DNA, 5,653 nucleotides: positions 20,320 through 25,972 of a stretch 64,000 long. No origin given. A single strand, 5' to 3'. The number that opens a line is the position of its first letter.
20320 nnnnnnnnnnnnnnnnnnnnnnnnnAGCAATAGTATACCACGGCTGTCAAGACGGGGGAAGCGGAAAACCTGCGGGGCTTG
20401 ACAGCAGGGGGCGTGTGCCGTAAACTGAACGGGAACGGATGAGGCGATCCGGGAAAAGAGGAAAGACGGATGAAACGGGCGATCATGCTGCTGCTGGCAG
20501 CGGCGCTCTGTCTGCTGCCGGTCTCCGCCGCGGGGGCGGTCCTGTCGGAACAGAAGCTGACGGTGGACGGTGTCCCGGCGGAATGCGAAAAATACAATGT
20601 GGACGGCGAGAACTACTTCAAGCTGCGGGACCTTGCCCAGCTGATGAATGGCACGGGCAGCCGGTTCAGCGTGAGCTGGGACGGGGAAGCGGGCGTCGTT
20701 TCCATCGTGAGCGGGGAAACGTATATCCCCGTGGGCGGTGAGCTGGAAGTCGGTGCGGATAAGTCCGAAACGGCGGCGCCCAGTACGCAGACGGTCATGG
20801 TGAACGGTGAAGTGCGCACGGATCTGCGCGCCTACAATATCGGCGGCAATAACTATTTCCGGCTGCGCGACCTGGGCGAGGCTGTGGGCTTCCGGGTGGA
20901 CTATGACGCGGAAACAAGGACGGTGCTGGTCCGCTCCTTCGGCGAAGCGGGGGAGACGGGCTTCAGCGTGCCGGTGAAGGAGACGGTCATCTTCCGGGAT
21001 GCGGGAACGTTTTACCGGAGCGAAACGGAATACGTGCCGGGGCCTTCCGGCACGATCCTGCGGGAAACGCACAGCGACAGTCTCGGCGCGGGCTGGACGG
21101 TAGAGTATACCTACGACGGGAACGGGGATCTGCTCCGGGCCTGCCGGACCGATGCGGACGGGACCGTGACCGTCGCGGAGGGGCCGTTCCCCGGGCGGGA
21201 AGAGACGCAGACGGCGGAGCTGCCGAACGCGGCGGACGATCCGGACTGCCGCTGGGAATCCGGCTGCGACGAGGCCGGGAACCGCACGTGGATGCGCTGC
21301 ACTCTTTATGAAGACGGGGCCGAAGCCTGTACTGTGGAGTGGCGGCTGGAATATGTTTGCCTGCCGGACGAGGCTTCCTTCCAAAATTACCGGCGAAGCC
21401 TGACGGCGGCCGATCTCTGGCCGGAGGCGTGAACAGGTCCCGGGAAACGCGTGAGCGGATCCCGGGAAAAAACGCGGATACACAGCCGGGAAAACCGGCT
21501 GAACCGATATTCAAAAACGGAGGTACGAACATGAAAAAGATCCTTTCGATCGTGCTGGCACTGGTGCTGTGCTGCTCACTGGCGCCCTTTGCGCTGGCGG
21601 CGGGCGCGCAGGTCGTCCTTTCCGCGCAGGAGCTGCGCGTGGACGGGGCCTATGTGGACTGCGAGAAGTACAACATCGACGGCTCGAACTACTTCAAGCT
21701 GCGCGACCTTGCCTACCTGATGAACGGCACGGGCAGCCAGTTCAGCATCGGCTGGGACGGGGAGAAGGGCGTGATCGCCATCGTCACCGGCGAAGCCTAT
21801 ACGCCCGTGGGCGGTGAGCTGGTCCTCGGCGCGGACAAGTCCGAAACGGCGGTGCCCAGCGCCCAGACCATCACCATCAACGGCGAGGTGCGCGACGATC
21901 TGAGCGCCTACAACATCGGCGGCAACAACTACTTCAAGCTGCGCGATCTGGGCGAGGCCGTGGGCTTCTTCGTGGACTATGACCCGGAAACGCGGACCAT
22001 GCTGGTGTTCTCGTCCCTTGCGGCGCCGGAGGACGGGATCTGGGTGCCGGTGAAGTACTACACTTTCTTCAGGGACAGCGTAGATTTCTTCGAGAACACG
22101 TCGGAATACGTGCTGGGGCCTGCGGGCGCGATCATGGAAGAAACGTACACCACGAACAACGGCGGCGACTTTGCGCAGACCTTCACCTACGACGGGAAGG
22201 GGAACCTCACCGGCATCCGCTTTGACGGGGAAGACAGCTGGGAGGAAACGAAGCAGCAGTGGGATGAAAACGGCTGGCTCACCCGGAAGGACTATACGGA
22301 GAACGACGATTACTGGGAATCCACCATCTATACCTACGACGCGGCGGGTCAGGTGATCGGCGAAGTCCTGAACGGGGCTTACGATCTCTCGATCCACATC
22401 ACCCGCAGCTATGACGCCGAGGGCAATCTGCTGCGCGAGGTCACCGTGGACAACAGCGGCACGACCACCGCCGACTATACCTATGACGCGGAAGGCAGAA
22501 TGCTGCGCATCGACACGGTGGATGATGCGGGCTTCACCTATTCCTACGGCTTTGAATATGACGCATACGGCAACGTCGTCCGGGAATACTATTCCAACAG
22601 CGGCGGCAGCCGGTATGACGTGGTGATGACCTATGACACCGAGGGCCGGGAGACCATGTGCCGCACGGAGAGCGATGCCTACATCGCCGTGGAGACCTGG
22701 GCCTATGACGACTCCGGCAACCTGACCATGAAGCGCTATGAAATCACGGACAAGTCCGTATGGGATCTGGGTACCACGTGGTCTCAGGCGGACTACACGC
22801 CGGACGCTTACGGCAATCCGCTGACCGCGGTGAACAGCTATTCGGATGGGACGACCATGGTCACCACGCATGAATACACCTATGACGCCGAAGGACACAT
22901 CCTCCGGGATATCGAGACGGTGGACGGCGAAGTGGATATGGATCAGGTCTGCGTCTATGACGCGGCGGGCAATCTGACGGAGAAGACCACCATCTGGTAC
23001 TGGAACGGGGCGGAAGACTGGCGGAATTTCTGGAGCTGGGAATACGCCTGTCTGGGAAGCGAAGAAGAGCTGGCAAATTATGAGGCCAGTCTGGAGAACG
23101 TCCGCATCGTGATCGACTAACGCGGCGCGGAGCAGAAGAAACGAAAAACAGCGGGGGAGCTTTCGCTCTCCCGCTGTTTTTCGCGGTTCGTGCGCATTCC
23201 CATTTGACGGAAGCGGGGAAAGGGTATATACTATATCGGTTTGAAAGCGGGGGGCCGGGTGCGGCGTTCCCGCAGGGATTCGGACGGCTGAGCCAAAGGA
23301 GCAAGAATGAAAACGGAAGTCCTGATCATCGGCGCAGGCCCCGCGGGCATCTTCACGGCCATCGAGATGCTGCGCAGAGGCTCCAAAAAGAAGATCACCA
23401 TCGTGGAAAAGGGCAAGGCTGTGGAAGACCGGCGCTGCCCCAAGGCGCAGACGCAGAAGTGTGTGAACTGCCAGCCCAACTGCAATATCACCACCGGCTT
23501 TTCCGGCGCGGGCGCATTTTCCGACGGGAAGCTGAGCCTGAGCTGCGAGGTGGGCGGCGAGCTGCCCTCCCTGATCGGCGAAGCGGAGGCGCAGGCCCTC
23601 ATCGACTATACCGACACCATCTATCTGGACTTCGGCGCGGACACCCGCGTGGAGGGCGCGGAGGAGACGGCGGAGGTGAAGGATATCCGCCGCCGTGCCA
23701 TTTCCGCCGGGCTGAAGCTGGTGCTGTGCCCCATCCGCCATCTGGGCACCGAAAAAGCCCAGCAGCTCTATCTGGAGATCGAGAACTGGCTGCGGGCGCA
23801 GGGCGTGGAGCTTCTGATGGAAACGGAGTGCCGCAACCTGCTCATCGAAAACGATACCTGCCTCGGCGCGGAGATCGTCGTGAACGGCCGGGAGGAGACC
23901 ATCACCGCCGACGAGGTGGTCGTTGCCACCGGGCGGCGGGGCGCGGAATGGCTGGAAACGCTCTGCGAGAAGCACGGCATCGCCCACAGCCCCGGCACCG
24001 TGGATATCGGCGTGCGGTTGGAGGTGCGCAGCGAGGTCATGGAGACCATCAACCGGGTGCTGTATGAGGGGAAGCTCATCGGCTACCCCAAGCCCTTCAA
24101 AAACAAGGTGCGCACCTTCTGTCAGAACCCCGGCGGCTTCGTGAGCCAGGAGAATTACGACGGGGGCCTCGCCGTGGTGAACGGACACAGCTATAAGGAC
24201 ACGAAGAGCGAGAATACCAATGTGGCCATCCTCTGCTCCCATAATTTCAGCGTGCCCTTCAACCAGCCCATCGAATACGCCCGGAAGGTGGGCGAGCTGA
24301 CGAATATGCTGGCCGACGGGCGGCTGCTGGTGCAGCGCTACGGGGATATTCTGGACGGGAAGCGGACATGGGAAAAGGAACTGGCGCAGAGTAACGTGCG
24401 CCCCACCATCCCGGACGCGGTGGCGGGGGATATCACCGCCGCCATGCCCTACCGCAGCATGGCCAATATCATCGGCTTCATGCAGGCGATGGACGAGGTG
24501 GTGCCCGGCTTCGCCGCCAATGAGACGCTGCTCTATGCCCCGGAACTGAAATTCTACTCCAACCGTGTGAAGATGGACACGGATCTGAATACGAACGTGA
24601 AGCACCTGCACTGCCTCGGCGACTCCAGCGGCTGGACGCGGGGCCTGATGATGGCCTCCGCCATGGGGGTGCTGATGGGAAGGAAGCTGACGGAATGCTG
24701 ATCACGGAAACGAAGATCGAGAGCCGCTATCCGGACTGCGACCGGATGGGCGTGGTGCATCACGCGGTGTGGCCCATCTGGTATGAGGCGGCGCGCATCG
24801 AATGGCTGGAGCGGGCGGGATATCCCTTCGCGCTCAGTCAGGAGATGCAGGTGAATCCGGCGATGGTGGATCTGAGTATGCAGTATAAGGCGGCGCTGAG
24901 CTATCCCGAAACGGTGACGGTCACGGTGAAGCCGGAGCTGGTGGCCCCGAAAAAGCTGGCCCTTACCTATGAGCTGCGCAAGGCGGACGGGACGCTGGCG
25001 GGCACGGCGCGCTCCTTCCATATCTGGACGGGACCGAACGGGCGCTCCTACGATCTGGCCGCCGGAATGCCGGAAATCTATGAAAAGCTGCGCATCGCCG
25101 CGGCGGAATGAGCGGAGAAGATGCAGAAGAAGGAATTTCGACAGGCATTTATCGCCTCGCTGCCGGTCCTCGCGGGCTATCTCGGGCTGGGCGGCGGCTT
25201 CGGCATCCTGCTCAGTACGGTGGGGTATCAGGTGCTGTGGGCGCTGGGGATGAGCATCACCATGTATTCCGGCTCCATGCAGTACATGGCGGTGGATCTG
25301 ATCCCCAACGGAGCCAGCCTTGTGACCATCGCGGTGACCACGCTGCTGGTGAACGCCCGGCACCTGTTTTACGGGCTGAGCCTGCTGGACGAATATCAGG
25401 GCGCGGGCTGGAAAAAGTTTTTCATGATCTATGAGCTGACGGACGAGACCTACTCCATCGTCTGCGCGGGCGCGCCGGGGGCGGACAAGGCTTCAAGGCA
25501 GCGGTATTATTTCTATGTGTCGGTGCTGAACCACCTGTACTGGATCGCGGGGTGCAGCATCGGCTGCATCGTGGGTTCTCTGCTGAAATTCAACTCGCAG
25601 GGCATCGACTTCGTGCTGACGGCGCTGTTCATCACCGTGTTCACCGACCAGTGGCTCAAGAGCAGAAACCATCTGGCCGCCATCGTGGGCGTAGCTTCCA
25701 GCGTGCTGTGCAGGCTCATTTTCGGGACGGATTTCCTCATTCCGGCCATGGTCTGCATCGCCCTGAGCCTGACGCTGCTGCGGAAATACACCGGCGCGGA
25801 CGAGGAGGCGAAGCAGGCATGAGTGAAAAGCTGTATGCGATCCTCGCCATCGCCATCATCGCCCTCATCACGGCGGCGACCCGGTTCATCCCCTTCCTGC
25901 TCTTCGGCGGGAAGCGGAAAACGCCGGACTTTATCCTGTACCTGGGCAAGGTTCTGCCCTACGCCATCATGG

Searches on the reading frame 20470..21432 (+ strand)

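Call 60: search_protein_families(library=pfam, proteins=[window:20470-21432:+], max_evalue=0.00001)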
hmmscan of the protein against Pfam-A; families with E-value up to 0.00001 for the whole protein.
window:20470-21432:+ (320 aa): 1 family
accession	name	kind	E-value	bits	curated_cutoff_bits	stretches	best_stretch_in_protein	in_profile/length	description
PF07833.16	Cu_amine_oxidN1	-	7.7e-07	29.5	24.2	0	38-153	10-107/108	Copper amine oxidase N-terminal domain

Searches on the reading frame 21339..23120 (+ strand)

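Call 60: search_protein_families(library=pfam, proteins=[window:21339-23120:+], max_evalue=0.00001)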
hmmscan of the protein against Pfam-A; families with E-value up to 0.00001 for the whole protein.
window:21339-23120:+ (593 aa): 1 family
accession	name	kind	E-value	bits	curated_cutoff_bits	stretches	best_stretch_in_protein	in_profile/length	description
PF05593.20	RHS_repeat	-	1.2e-14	54.6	22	0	358-393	1-33/38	RHS Repeat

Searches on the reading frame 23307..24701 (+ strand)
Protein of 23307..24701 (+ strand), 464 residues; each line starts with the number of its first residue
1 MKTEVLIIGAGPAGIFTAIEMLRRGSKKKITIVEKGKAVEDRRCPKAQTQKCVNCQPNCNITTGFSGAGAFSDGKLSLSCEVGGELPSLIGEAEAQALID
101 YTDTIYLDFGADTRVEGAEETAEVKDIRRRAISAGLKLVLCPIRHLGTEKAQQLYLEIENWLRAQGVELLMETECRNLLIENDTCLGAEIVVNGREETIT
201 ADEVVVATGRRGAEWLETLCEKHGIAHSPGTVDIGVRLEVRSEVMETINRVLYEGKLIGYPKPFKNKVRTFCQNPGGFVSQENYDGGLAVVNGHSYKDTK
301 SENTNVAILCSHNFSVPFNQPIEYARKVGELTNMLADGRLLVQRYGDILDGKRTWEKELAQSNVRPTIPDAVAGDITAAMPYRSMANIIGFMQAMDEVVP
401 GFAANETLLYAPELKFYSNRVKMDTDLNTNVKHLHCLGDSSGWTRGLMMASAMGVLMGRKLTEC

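Call 60: search_protein_families(library=pfam, proteins=[window:23307-24701:+], max_evalue=0.00001)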
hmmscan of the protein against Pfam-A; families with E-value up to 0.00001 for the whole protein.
window:23307-24701:+ (464 aa): 7 families
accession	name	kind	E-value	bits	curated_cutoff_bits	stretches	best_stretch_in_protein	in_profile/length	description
PF07992.20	Pyr_redox_2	-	6e-13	49.3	26.1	0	4-48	2-44/291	Pyridine nucleotide-disulphide oxidoreductase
PF00890.30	FAD_binding_2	-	3.5e-12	46.7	20.4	1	162-222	152-215/414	FAD binding domain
PF21688.3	FAD-depend_C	-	7.1e-12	46.4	27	1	265-413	43-194/197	FAD-dependent protein, C-terminal domain-like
PF03486.20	HI0933_like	-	3.1e-08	33.8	50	0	4-39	2-35/244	HI0933-like protein Rossmann domain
PF01266.30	DAO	-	3.3e-07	30.6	27.9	0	5-37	2-32/353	FAD dependent oxidoreductase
PF13738.12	Pyr_redox_3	-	8.3e-07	29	30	0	6-40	1-34/305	Pyridine nucleotide-disulphide oxidoreductase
PF01494.25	FAD_binding_3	-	4.1e-06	26.7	22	0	2-39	1-36/349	FAD binding domain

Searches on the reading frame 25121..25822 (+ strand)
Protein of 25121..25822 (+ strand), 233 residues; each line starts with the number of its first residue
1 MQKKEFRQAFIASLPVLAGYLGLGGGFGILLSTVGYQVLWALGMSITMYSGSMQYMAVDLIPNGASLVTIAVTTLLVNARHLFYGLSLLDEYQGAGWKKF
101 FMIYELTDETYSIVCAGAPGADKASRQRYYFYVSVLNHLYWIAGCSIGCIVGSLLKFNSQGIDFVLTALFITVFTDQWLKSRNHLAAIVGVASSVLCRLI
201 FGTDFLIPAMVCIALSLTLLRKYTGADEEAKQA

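Call 60: search_protein_families(library=pfam, proteins=[window:25121-25822:+], max_evalue=0.00001)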
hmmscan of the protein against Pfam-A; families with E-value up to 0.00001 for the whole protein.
window:25121-25822:+ (233 aa): 1 family
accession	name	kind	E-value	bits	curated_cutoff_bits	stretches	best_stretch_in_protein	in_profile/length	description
PF03591.19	AzlC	-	1.2e-40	139.6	32.1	1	15-155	1-137/137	AzlC protein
